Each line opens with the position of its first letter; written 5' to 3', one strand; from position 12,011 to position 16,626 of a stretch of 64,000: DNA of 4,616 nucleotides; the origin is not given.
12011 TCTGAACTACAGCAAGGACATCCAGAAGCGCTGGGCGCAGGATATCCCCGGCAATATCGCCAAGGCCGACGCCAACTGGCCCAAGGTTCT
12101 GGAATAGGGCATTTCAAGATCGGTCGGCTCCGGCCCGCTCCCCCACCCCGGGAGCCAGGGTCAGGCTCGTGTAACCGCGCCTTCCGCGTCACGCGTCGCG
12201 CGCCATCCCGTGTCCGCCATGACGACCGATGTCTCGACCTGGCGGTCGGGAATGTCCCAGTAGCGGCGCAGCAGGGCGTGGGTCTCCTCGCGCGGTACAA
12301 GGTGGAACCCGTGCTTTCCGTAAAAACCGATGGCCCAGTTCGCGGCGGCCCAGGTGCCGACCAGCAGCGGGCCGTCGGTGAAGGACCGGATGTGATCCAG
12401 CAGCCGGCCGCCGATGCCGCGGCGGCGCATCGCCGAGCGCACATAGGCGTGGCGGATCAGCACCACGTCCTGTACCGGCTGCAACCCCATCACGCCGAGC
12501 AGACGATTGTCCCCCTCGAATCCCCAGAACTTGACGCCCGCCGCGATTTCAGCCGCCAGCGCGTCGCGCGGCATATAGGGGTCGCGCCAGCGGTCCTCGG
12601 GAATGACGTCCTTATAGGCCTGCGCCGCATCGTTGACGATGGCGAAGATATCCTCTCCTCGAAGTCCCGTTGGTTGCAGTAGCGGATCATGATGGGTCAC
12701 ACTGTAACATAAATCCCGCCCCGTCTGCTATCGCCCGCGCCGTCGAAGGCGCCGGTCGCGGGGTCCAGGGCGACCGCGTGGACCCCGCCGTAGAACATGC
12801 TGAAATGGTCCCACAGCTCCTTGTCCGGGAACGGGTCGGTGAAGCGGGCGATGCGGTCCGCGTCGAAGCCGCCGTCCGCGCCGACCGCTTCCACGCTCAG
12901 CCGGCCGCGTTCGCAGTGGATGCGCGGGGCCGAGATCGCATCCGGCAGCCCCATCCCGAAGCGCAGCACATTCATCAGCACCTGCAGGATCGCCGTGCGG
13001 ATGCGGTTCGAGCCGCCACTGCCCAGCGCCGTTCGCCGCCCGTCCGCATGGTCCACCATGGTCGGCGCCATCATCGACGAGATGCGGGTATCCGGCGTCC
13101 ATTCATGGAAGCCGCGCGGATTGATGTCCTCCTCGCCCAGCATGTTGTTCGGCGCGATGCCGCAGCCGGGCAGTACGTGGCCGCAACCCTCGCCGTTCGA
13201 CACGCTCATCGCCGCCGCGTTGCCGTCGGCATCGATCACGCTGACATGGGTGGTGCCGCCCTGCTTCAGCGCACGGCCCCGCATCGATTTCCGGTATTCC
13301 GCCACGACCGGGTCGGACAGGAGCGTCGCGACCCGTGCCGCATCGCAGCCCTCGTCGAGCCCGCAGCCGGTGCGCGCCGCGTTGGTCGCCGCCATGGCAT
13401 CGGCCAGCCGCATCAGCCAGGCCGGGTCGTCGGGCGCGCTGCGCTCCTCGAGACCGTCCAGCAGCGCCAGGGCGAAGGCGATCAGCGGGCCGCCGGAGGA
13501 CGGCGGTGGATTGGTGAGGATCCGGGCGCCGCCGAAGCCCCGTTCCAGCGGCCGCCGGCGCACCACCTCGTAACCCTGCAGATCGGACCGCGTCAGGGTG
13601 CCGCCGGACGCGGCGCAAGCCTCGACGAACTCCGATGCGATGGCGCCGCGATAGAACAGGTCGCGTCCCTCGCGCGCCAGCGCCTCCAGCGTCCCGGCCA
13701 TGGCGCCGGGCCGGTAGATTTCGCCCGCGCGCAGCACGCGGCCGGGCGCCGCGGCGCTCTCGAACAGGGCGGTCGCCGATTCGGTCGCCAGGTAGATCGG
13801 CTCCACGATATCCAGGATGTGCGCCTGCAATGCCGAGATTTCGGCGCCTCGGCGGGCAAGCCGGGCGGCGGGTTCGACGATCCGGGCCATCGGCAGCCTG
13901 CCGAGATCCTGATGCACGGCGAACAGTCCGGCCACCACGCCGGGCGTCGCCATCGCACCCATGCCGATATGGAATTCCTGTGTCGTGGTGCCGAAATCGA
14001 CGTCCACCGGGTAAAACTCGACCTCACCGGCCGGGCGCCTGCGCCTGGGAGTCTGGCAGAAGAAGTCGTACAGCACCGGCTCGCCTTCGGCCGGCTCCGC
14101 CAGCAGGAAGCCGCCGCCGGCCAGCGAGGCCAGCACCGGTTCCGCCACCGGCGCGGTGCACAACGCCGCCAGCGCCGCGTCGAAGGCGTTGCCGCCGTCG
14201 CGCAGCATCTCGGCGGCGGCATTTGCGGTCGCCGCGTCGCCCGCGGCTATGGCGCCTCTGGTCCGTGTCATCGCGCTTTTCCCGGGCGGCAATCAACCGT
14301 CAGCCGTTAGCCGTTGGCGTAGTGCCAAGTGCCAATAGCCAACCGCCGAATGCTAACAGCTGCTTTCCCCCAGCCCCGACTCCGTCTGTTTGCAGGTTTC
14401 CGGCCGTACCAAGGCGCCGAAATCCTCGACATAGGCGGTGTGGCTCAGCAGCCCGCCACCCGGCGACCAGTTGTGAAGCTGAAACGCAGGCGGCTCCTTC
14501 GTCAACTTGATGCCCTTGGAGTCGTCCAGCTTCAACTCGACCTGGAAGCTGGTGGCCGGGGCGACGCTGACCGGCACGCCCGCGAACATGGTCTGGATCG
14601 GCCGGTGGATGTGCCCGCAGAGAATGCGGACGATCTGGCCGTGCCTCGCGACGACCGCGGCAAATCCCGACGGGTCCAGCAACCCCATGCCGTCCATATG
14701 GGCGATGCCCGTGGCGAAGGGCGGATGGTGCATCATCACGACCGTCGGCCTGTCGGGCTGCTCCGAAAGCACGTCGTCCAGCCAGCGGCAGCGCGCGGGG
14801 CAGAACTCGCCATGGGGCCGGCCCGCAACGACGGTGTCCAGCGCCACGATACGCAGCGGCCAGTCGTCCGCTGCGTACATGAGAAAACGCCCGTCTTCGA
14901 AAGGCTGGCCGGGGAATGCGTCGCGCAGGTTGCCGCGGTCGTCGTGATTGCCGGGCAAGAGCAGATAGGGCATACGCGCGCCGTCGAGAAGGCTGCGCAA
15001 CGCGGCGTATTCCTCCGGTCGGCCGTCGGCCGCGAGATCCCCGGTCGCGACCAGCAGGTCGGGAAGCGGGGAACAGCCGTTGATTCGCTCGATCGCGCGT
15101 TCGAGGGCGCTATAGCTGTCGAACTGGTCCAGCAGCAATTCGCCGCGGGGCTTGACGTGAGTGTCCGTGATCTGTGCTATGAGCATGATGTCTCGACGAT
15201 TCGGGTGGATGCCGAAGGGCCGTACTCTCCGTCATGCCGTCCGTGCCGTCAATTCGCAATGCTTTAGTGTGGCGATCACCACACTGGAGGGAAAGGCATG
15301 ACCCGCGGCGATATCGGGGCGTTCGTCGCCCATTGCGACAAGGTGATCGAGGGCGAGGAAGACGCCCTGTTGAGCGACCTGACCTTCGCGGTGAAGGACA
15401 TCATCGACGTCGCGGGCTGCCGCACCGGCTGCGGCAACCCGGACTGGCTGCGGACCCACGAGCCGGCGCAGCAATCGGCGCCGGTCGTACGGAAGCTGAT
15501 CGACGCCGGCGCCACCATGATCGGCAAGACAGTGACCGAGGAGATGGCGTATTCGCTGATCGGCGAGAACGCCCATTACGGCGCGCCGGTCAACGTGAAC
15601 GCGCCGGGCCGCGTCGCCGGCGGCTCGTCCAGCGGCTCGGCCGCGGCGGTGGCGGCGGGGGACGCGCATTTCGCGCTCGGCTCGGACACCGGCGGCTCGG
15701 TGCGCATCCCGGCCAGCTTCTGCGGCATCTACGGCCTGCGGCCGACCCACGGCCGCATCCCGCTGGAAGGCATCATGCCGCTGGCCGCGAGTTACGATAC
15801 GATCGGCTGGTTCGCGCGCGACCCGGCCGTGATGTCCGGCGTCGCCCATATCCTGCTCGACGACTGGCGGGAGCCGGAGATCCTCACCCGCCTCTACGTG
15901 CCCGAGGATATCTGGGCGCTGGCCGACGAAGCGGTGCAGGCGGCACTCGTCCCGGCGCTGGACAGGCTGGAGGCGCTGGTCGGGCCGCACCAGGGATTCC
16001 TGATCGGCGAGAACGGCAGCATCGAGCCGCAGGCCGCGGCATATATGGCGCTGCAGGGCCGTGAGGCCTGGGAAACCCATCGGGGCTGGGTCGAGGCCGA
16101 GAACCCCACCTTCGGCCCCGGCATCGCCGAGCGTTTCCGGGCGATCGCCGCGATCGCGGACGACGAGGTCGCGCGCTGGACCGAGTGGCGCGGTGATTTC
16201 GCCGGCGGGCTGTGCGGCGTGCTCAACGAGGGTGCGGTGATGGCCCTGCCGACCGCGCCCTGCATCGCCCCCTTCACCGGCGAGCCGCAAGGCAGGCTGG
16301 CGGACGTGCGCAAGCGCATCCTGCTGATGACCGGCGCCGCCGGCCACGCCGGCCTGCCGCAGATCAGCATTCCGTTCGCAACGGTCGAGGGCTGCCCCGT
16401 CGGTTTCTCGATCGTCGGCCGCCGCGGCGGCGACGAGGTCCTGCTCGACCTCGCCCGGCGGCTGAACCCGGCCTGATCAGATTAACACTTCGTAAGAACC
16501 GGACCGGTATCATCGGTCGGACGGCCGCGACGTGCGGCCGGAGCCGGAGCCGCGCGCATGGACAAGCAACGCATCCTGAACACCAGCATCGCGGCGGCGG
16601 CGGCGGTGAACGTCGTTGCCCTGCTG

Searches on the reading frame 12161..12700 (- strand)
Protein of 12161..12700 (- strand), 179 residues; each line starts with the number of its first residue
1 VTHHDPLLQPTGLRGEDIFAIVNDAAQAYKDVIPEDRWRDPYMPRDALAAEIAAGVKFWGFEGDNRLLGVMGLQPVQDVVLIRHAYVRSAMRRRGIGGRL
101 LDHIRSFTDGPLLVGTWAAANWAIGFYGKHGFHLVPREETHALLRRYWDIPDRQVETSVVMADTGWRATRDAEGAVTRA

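Call 94: search_protein_families(library=pfam, proteins=[window:12161-12700:-], max_evalue=0.0001)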
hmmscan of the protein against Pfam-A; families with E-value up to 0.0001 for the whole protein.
window:12161-12700:- (179 aa): 4 families
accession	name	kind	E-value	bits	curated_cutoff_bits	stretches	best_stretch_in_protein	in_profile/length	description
PF13508.13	Acetyltransf_7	-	3.3e-10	40.6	27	1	57-133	4-83/84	Acetyltransferase (GNAT) domain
PF13673.13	Acetyltransf_10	-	4.6e-10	40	23.6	1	36-139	11-114/128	Acetyltransferase (GNAT) domain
PF00583.31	Acetyltransf_1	-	2.5e-08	34.6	20.7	1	36-132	14-116/116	Acetyltransferase (GNAT) family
PF12568.14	PanZ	-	3.3e-05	23.8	22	1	41-106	23-88/128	Acetyltransferase (GNAT) domain, PanZ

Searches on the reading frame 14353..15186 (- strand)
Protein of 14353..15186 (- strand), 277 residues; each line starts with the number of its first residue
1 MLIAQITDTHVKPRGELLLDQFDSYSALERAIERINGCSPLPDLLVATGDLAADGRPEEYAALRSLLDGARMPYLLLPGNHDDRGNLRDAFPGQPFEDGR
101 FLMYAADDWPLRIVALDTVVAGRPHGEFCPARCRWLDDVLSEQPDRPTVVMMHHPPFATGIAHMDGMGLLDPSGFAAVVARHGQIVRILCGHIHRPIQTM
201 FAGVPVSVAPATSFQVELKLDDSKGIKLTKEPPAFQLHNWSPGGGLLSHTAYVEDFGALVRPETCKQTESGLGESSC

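Call 94: search_protein_families(library=pfam, proteins=[window:14353-15186:-], max_evalue=0.0001)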
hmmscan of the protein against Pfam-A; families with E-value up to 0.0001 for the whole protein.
window:14353-15186:- (277 aa): 2 families
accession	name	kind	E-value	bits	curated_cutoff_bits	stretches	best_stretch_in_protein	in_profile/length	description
PF00149.33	Metallophos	-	6.9e-18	66.2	21.5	1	1-196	1-191/191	Calcineurin-like phosphoesterase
PF12850.12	Metallophos_2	-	1.9e-05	25.1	27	1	1-196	1-119/154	Calcineurin-like phosphoesterase superfamily domain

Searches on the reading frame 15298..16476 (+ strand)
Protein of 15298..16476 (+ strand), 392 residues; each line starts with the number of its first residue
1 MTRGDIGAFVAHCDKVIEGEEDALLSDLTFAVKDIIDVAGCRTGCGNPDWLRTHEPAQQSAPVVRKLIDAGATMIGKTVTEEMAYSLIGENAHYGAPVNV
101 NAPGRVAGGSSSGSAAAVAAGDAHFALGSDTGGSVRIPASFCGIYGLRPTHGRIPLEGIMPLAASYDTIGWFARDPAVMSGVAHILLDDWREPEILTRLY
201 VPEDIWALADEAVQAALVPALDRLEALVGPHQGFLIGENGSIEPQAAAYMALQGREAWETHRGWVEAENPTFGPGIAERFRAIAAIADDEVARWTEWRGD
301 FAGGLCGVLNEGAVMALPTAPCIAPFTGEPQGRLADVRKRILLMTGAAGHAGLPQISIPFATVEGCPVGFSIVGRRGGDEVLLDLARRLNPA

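Call 94: search_protein_families(library=pfam, proteins=[window:15298-16476:+], max_evalue=0.0001)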
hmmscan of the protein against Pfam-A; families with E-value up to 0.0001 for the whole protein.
window:15298-16476:+ (392 aa): 1 family
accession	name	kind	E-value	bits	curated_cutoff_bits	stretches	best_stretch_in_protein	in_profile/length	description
PF01425.27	Amidase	-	1.8e-61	209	27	2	14-188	36-208/445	Amidase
